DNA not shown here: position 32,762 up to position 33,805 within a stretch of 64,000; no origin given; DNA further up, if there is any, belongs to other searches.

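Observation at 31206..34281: Lysis-plus cassette: M15 endolysin followed by secreted FN3 protein, papain-like cysteine peptidase and lipoprotein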

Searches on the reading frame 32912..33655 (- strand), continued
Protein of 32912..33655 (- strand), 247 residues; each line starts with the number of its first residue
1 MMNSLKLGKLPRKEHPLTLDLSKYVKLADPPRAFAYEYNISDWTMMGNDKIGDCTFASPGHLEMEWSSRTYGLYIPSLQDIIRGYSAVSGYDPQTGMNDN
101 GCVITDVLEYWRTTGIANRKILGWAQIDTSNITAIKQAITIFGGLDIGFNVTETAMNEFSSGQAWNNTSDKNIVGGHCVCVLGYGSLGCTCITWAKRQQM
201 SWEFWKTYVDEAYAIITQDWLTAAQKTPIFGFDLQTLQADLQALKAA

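Call 23: fold_search(model_id=the predicted structure, library=pdb)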
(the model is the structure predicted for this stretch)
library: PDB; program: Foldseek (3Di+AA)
matches with E <= 10: 448; with E <= 0.001: 159
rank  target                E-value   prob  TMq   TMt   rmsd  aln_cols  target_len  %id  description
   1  3ois_A                8.4e-10  1.00  0.62  0.58   5.2       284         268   13  Crystal Structure Xylellain, a cysteine protease from Xylella fastidiosa (released 2011-08-03)
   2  3ois_B                8.0e-09  1.00  0.64  0.59   5.0       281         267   13  Crystal Structure Xylellain, a cysteine protease from Xylella fastidiosa (released 2011-08-03)
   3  7pck_C                1.9e-07  1.00  0.60  0.49   4.8       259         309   15  CRYSTAL STRUCTURE OF WILD TYPE HUMAN PROCATHEPSIN K (released 1999-10-25)
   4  7pck_A                3.0e-07  1.00  0.59  0.48   5.1       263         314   16  CRYSTAL STRUCTURE OF WILD TYPE HUMAN PROCATHEPSIN K (released 1999-10-25)
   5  7pck_B                3.9e-07  1.00  0.61  0.50   4.6       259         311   16  CRYSTAL STRUCTURE OF WILD TYPE HUMAN PROCATHEPSIN K (released 1999-10-25)
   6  7pck_D                6.4e-07  1.00  0.55  0.46   6.7       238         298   16  CRYSTAL STRUCTURE OF WILD TYPE HUMAN PROCATHEPSIN K (released 1999-10-25)
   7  5jt8_A                1.7e-06  1.00  0.53  0.44   7.1       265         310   15  Structural basis for the limited antibody cross reactivity between the mite allergens Blo t 1 and Der p 1 (released 2017-05-24)
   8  8v57_A                1.8e-06  1.00  0.54  0.61   4.6       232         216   16  Complex of murine cathepsin K with bound cystatin C inhibitor (released 2024-10-09)
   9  6jd8                  2.5e-06  1.00  0.59  0.47   4.9       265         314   12  Structure of a proline specific mutant of human cathepsin L (released 2020-02-05)
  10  4i05                  5.0e-06  1.00  0.53  0.48   6.0       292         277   12  Structure of intermediate processing form of cathepsin B1 from Schistosoma mansoni (released 2014-02-05)
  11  5jt8_B                5.0e-06  1.00  0.49  0.40  10.4       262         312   14  Structural basis for the limited antibody cross reactivity between the mite allergens Blo t 1 and Der p 1 (released 2017-05-24)
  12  4bs5                  6.1e-06  1.00  0.52  0.57   5.4       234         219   14  MOUSE CATHEPSIN S WITH COVALENT LIGAND (released 2013-11-27)
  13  5vpk_A                7.3e-06  1.00  0.57  0.63   5.0       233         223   14  CRYSTAL STRUCTURE OF MITE ALLERGEN DER F 1 (released 2017-05-24)
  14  8ofa_B                8.3e-06  1.00  0.52  0.60   4.9       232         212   15  Crystal structure of human cathepsin L interacting with tosyl phenylalanyl chloromethyl ketone (TPCK) (released 2023-11-29)
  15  4hwy_A                8.3e-06  1.00  0.59  0.49   4.2       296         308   12  Trypanosoma brucei procathepsin B solved from 40 fs free-electron laser pulse data by serial femtosecond X-ray crystal (released 2012-12-05)
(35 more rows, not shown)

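Call 27: find_related_loci(query=A1, collection=viral_contigs, flank=6000)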
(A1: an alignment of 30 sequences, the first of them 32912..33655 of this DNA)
Query A1 (247 aa) in viral_contigs; peptide patterns used: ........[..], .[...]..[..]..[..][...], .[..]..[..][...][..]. (x = any residue, [..] = any of these).
559 stretches matched a pattern; 381 encode a relative of the query (tblastn E <= 1e-3); the best 80 are kept; 80 distinct loci.
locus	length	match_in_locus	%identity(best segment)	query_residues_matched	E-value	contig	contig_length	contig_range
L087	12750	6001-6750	50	1-244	1e-73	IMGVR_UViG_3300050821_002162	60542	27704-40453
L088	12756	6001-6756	48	5-245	1e-70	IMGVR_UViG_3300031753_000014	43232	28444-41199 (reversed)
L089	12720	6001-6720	47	5-241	2e-68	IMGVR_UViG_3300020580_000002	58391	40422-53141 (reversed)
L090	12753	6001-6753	47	3-246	6e-68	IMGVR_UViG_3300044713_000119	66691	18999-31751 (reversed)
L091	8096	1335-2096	45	5-247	3e-65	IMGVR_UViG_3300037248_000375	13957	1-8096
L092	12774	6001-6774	43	5-247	7e-63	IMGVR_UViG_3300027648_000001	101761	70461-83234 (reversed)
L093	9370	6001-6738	45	5-246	1e-62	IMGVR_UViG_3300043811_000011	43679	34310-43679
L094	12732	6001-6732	42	2-245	2e-62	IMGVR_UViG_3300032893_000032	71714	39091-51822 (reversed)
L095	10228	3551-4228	47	5-228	4e-62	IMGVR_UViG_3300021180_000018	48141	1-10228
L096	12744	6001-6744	44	2-244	5e-62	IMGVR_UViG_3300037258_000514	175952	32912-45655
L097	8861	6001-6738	45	6-245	2e-59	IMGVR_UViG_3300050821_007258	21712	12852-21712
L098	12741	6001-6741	39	4-244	1e-58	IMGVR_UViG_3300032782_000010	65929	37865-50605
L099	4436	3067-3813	44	6-247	1e-58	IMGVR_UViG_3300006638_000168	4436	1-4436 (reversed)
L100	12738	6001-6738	42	2-244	1e-57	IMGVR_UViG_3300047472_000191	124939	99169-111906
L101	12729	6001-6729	43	5-244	3e-57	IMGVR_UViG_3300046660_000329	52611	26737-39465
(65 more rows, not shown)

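Call 28: search_protein_families(library=padloc, proteins=[window:32912-33655:-], max_evalue=0.01)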
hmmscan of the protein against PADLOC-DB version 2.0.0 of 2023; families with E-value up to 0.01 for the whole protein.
window:32912-33655:- (247 aa): 0 families

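Call 32: search_protein_families(library=pfam, alignment_id=A2, max_evalue=0.001)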
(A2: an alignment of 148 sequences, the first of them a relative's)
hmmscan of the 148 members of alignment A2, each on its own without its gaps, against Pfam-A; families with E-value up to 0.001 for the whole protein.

A. member 1, L087:5416-5991:+ (191 aa): 0 families

B. families by the number of members that match (of 148 scanned): 45 families (the first 25 are shown)
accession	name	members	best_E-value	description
PF07486.17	Hydrolase_2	4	3.8e-15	Cell Wall Hydrolase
PF13539.11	Peptidase_M15_4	4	1.1e-08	D-alanyl-D-alanine carboxypeptidase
PF02557.22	VanY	4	1.2e-08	D-alanyl-D-alanine carboxypeptidase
PF01183.26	Glyco_hydro_25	2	6.5e-35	Glycosyl hydrolases family 25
PF18925.5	DUF5675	2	1.4e-23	Family of unknown function (DUF5675)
PF02086.21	MethyltransfD12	2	7e-20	D12 class N6 adenine-specific DNA methyltransferase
PF25680.1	Mom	1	2e-48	Mom protein family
PF04466.19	Terminase_3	1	1.8e-38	Phage terminase large subunit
PF07724.20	AAA_2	1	7.6e-33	AAA domain (Cdc48 subfamily)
PF06210.16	DUF1003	1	7.6e-29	Protein of unknown function (DUF1003)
PF09588.16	YqaJ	1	1.5e-21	YqaJ-like viral recombinase domain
PF12708.12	Pect-lyase_RHGA_epim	1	4.4e-19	Rhamnogalacturonase A/epimerase, pectate lyase-like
PF00196.25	GerE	1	3.2e-18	Bacterial regulatory proteins, luxR family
PF09152.16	DUF1937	1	3.2e-18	Domain of unknown function (DUF1937)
PF09414.15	RNA_ligase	1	5.7e-18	RNA ligase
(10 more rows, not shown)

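Call 34: search_protein_families(library=pfam, alignment_id=A3, max_evalue=0.001)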
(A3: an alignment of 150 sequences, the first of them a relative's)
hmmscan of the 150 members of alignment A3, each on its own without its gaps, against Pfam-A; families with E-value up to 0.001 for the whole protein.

A. member 1, L126:5368-5934:+ (188 aa): 0 families

B. families by the number of members that match (of 150 scanned): 52 families (the first 25 are shown)
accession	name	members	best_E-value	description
PF01183.26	Glyco_hydro_25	3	6e-35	Glycosyl hydrolases family 25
PF16466.10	DUF5047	2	3.6e-45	Domain of unknown function (DUF5047)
PF08924.17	Rv2525c_GlyHyd-like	2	4.3e-25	Rv2525c-like, glycoside hydrolase-like domain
PF01510.30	Amidase_2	2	6.6e-24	N-acetylmuramoyl-L-alanine amidase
PF21722.4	Gly_rich_2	2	3.2e-13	Glycine-rich domain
PF09682.15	Phage_holin_6_1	2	1.9e-12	Bacteriophage holin of superfamily 6 (Holin_LLH)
PF13391.12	HNH_2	2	5.3e-07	HNH endonuclease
PF01381.28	HTH_3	2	5.2e-06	Helix-turn-helix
PF10111.15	Glyco_tranf_2_2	2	7e-05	Glycosyltransferase like family 2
PF11805.13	DUF3326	1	1.1e-54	Protein of unknown function (DUF3326)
PF17784.7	Sulfotransfer_4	1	1.1e-34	Sulfotransferase domain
PF02867.20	Ribonuc_red_lgC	1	1.5e-34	Ribonucleotide reductase, barrel domain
PF13385.13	Laminin_G_3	1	2.3e-29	Concanavalin A-like lectin/glucanases superfamily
PF02146.23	SIR2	1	1.6e-27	Sir2 family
PF11195.14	Tad2-like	1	2.4e-27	Thoeris anti-defense 2-like domain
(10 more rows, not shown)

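Call 43: fold_search(model_id=the predicted structure, library=viral)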
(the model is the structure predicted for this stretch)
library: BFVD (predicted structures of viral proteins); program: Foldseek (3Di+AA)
matches with E <= 10: 313; with E <= 0.001: 21
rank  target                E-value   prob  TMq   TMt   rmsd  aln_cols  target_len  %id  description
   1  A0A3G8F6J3            2.4e-09  1.00  0.64  0.34   4.0       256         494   14  (no name in the UniProt tables at hand)
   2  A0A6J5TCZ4            4.2e-09  1.00  0.70  0.70   4.6       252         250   13  Peptidase_C1 domain containing protein [uncultured Caudovirales phage]
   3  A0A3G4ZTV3            1.2e-08  1.00  0.61  0.59   6.6       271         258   15  Peptidase C1 [Edafosvirus sp.]
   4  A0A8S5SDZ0            1.9e-08  1.00  0.62  0.55   3.9       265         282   15  Peptidase [Siphoviridae sp. ctnpt50]
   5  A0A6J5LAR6            3.1e-08  1.00  0.66  0.21   4.7       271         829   14  Peptidase_C1 domain containing protein [uncultured Caudovirales phage]
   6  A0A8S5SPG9            1.2e-07  1.00  0.65  0.45   4.5       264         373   13  Copper amine oxidase [Phage sp. ctPjm15]
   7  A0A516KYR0            3.2e-07  1.00  0.62  0.58   7.2       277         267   14  (no name in the UniProt tables at hand)
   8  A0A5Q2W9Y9            4.4e-07  1.00  0.64  0.47   5.5       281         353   14  (no name in the UniProt tables at hand)
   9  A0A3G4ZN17            5.6e-07  1.00  0.63  0.53   4.1       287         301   15  Peptidase [Terrestrivirus sp.]
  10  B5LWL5                1.8e-06  1.00  0.59  0.42  12.8       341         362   13  Putative cysteine protease [Feldmannia species virus]
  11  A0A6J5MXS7            3.0e-06  1.00  0.62  0.34   5.7       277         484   13  Peptidoglycan binding-like [uncultured Caudovirales phage]
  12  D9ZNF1                5.3e-06  1.00  0.58  0.23   6.3       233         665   15  (no name in the UniProt tables at hand)
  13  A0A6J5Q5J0            5.3e-06  1.00  0.57  0.51   5.9       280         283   14  Uncharacterized protein [uncultured Caudovirales phage]
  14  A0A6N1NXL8            1.1e-05  1.00  0.60  0.47   5.0       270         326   12  Cathepsin L2 [Tupanvirus soda lake]
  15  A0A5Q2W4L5            1.5e-05  1.00  0.64  0.54   4.4       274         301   11  (no name in the UniProt tables at hand)
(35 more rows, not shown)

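Call 62: search_protein_representatives(alignment_id=A1)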
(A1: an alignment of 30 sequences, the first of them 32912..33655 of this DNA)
Query: 30 sequences, 250 profile positions. Proteins with E-value up to 0.001 (for the whole library): 6445; up to 1e-10: 5261; up to 1e-30: 2839. The best 150 are listed.
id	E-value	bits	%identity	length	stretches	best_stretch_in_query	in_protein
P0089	2.5e-100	351.2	-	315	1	1-249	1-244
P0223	1.1e-98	345.9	-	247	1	3-249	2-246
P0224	1.1e-91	322.9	-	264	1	4-248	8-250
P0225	3.1e-90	318.2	-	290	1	3-249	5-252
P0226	2.2e-89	315.4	-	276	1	4-248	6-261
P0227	4.9e-89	314.2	-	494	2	56-248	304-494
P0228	2.6e-88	311.9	-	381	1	4-248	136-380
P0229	6.5e-87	307.3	-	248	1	3-248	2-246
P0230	7.2e-87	307.1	-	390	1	3-249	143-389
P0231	2.1e-86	305.6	-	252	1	2-248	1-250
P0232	8.3e-85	300.4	-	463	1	1-248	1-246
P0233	1.5e-84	299.5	-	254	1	3-249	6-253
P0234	1.9e-84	299.2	-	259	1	1-248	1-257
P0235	2.8e-84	298.6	-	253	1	4-249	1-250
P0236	4.4e-84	298.0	-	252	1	2-249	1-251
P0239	8.5e-84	297.0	-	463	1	4-249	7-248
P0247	3.2e-81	288.6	-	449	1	5-249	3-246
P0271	1.2e-77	276.9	-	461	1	10-249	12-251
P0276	3.1e-77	275.6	-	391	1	3-249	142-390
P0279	3.9e-77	275.2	-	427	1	2-248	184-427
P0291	8.4e-76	270.9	-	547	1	3-248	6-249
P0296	1.3e-75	270.3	-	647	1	5-248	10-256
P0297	1.6e-75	269.9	-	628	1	3-249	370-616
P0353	1.3e-72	260.4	-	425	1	3-248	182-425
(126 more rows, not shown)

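Call 64: search_protein_families(library=pfam, proteins=[P0279, P0297, P0232, P0239, P0276, P0271, P0291, P0247, P0296, P0353], max_evalue=0.01)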
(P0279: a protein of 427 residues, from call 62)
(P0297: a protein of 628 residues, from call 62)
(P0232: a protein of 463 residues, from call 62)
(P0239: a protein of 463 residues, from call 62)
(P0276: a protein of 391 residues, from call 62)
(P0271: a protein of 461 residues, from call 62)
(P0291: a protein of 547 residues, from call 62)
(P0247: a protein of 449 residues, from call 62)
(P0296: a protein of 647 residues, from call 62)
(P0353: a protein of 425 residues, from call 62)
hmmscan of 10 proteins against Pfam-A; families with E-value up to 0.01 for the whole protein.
P0279 (427 aa): 1 family
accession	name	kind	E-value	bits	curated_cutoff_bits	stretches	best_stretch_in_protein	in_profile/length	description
PF16754.10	Pesticin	-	6.7e-34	117.5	25.8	1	6-151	2-155/156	Bacterial toxin homologue of phage lysozyme, C-term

P0297 (628 aa): 1 family
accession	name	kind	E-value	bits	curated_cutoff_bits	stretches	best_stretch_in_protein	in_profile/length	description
PF08924.17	Rv2525c_GlyHyd-like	-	2.1e-26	93.7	27.2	1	19-168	5-156/198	Rv2525c-like, glycoside hydrolase-like domain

P0232 (463 aa): 1 family
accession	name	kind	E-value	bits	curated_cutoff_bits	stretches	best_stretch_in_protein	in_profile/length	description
PF08924.17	Rv2525c_GlyHyd-like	-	4.6e-13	50.2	27.2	1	282-392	2-129/198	Rv2525c-like, glycoside hydrolase-like domain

P0239 (463 aa): 1 family
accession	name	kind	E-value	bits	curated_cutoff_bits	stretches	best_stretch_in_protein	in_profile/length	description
PF08924.17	Rv2525c_GlyHyd-like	-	1.4e-11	45.3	27.2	1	290-394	9-131/198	Rv2525c-like, glycoside hydrolase-like domain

P0276 (391 aa): 2 families
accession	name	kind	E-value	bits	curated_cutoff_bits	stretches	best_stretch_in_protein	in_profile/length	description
PF16945.10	Phage_r1t_holin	-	5.1e-08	33.3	26.9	1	70-127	3-62/72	Putative lactococcus lactis phage r1t holin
PF14449.11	PT-TG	-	0.00077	19.8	23.5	0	226-240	20-34/68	Pre-toxin TG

P0271 (461 aa): 1 family
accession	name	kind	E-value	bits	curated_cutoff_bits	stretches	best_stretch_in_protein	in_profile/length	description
PF13091.12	PLDc_2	-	3.4e-09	37.1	27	1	326-450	3-130/132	PLD-like domain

P0291 (547 aa): 1 family
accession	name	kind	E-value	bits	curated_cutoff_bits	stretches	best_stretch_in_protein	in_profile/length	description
PF13946.11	DUF4214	-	5.9e-22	78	23.2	2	470-538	3-69/72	Domain of unknown function (DUF4214)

P0247 (449 aa): 0 families

P0296 (647 aa): 1 family
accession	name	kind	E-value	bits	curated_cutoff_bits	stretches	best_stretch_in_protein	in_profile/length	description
PF01048.26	PNP_UDP_1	-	0.0039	17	25.1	1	420-465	62-108/233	Phosphorylase superfamily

P0353 (425 aa): 0 families

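Call 73: search_protein_families(library=pfam, alignment_id=A5, max_evalue=0.001)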
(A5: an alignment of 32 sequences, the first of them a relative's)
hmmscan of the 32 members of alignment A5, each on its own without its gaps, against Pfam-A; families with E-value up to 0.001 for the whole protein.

A. member 1, P0237 (369 aa): 0 families

B. families by the number of members that match (of 32 scanned): 3 families
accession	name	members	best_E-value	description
PF14890.11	Intein_splicing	2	2e-14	Intein splicing domain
PF14528.11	LAGLIDADG_3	2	0.00012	LAGLIDADG-like domain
PF13392.12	HNH_3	1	0.00033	HNH endonuclease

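Call 75: search_solved_structures(query=A1, max_evalue=0.01, show_alignments=2)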
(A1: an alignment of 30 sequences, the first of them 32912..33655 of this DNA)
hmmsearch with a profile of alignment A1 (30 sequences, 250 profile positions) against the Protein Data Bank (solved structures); distinct sequences matched with E-value up to 0.01: 1.
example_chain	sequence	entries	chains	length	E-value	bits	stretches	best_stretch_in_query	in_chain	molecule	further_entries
3ois_A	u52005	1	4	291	0.0076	18.7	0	122-212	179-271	Cysteine protease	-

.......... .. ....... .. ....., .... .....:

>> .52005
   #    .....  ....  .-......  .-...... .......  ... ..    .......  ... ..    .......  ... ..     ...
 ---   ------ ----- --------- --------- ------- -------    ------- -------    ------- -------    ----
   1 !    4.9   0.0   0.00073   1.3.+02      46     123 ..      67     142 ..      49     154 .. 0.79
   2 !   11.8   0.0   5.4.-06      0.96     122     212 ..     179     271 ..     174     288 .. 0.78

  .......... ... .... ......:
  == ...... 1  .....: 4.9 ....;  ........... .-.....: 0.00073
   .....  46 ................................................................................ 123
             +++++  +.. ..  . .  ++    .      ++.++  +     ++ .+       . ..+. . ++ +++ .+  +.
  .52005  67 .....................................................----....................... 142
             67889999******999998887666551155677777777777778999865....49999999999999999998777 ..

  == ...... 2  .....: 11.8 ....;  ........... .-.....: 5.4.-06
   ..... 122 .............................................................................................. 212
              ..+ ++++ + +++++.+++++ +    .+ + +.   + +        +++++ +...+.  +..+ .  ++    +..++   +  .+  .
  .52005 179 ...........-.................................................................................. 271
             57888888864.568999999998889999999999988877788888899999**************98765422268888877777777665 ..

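Call 83: search_protein_families(library=pfam, proteins=[L098:6825-7301:-], max_evalue=0.05)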
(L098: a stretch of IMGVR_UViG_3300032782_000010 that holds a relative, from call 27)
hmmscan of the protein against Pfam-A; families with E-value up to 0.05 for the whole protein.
L098:6825-7301:- (158 aa): 2 families
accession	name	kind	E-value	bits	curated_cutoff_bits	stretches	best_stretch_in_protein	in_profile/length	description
PF18902.5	DUF5658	-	0.0056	17.9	25.2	1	59-118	4-65/82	Domain of unknown function (DUF5658)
PF19565.4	DUF6087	-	0.034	14.9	27.1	0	83-141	12-71/99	Family of unknown function (DUF6087)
